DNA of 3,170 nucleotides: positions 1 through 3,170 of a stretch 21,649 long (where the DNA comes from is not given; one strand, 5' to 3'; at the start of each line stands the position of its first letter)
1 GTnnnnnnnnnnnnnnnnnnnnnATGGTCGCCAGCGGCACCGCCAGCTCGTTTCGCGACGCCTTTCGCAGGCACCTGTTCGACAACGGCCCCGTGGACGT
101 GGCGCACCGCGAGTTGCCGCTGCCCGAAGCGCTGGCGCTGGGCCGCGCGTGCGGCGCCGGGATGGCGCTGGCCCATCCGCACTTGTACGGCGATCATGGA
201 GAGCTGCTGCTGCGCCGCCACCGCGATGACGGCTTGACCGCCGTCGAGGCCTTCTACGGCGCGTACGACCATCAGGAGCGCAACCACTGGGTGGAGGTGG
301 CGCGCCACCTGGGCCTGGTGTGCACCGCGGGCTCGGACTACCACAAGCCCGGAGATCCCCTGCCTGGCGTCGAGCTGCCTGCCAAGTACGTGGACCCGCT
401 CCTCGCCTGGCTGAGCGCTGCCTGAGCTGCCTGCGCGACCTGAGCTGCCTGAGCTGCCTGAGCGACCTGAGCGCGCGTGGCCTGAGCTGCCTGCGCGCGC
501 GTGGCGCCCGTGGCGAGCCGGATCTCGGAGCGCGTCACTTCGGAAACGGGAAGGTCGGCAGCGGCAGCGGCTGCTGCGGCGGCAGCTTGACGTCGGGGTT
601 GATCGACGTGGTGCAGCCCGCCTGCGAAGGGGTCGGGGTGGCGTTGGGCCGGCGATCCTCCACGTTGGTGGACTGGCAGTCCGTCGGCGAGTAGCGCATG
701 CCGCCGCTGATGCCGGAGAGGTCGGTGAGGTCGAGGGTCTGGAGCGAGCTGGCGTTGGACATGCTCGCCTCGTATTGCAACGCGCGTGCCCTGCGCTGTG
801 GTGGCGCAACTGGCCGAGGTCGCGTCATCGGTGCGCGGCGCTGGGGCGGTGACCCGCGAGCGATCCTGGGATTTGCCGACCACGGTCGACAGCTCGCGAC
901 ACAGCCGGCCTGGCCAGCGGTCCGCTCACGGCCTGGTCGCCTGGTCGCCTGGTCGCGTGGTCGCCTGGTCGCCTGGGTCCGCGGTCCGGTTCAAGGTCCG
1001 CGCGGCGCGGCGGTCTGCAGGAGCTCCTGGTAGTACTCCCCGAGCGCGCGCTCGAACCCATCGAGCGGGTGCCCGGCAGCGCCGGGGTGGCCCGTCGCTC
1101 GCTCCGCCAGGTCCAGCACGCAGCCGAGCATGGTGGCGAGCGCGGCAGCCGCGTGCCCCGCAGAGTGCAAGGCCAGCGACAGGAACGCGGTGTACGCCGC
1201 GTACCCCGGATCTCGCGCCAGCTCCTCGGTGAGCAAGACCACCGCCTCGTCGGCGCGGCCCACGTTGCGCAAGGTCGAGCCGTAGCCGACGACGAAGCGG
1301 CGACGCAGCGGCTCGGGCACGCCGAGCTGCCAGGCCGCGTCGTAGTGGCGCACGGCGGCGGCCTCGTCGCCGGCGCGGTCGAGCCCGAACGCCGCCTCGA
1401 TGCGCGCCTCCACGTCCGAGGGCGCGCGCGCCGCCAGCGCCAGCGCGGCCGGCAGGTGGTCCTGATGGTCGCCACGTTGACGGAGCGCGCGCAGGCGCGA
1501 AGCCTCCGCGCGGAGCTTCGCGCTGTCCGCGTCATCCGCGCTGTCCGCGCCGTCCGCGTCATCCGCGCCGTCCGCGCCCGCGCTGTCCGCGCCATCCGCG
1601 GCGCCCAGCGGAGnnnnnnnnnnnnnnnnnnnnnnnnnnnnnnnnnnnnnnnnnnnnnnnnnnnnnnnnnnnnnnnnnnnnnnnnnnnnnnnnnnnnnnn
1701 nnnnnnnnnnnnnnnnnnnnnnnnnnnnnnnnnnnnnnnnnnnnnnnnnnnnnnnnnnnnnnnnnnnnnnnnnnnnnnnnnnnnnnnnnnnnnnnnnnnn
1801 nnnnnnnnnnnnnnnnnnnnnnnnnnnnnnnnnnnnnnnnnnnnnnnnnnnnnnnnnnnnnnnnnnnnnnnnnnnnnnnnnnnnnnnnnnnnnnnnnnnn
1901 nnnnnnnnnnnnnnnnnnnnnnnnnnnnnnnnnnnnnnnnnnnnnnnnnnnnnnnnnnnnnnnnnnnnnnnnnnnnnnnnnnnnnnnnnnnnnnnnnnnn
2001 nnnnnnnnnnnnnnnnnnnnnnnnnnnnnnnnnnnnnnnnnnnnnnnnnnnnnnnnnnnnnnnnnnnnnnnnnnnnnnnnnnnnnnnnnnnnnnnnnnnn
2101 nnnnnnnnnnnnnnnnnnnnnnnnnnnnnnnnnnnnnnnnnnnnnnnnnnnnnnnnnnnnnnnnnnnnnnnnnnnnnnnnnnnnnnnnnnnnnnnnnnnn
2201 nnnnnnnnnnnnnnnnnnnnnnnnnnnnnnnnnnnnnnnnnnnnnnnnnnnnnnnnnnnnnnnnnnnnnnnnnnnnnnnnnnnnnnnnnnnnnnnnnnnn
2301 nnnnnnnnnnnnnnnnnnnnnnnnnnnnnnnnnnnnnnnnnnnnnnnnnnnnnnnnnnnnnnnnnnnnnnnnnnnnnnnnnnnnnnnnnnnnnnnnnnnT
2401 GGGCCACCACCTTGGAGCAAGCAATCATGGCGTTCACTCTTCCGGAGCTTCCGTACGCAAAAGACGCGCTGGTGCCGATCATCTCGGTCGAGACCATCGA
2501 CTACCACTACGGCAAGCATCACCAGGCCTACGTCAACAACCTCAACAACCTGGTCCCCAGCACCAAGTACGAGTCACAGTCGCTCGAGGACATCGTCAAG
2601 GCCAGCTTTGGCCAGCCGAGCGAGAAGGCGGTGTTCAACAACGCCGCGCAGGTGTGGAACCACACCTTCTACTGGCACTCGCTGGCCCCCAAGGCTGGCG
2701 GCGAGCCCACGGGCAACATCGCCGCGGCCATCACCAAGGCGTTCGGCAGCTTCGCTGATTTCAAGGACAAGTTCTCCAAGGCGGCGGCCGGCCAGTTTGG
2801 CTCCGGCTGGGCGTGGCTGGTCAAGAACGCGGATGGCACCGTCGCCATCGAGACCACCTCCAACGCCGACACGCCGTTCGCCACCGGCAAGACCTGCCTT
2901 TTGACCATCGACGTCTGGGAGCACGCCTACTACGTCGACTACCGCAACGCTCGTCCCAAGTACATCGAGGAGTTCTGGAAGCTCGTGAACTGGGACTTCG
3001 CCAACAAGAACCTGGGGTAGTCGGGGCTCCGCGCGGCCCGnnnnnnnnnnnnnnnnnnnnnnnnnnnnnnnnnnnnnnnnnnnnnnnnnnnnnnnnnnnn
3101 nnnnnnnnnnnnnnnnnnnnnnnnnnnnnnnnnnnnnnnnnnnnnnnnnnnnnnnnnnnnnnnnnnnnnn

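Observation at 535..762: Orphan double-glycine-leader peptide gene flanked by tandem-repeat arrays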

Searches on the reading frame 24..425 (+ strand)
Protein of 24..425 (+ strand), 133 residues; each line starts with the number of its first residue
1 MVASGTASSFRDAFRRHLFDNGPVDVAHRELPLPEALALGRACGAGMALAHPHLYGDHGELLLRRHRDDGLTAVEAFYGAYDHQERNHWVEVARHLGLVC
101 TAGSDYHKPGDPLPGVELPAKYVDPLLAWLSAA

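Call 7: search_protein_families(library=pfam, proteins=[window:24-425:+], max_evalue=0.1)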
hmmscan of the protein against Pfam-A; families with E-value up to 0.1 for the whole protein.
window:24-425:+ (133 aa): 1 family
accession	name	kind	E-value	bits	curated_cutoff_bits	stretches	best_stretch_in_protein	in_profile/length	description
PF13263.12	PHP_C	-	0.021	14.8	21.3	1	91-110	9-28/56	PHP-associated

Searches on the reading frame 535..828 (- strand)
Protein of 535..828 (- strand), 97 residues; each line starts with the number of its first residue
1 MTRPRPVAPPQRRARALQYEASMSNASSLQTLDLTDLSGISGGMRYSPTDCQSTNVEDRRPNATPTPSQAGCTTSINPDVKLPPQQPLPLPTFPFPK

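Call 7: search_protein_families(library=pfam, proteins=[window:535-828:-], max_evalue=0.1)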
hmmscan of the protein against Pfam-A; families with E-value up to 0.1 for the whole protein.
window:535-828:- (97 aa): 1 family
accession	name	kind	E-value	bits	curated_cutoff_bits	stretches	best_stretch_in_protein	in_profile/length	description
PF14406.12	Bacteroid_pep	-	0.0049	17.6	25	1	24-55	9-41/52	Ribosomally synthesized peptide in Bacteroidetes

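Call 8: search_protein_families(library=ncbifam, proteins=[window:535-828:-], max_evalue=10)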
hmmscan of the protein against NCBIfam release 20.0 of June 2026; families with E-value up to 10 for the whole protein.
window:535-828:- (97 aa): 0 families

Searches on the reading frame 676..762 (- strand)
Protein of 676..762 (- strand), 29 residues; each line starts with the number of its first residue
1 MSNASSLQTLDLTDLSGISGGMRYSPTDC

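Call 17: search_protein_families(library=pfam, proteins=[window:676-762:-], max_evalue=10)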
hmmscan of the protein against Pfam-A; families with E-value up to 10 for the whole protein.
seq(29 aa): 2 families
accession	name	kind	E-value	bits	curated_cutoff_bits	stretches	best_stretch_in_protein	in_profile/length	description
PF14406.12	Bacteroid_pep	-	0.0074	17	25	1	2-26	9-33/52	Ribosomally synthesized peptide in Bacteroidetes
PF03047.20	ComC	-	0.22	11.8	20.4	1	8-22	11-25/31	COMC family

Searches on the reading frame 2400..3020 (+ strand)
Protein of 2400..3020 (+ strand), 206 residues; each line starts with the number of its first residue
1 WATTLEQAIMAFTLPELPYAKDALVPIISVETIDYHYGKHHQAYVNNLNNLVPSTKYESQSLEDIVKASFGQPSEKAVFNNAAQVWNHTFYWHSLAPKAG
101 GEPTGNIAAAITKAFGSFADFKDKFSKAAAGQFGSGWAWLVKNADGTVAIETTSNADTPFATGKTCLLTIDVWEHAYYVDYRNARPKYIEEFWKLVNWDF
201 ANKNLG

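Call 53: search_protein_families(library=pfam, proteins=[window:2400-3020:+], max_evalue=0.001)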
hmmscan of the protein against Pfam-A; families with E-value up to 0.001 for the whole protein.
window:2400-3020:+ (206 aa): 2 families
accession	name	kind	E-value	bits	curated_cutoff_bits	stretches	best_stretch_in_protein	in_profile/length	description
PF02777.23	Sod_Fe_C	-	9.8e-41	138.4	20.9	1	103-204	1-102/102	Iron/manganese superoxide dismutases, C-terminal domain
PF00081.27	Sod_Fe_N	-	4.8e-30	104.3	27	1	12-95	2-81/82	Iron/manganese superoxide dismutases, alpha-hairpin domain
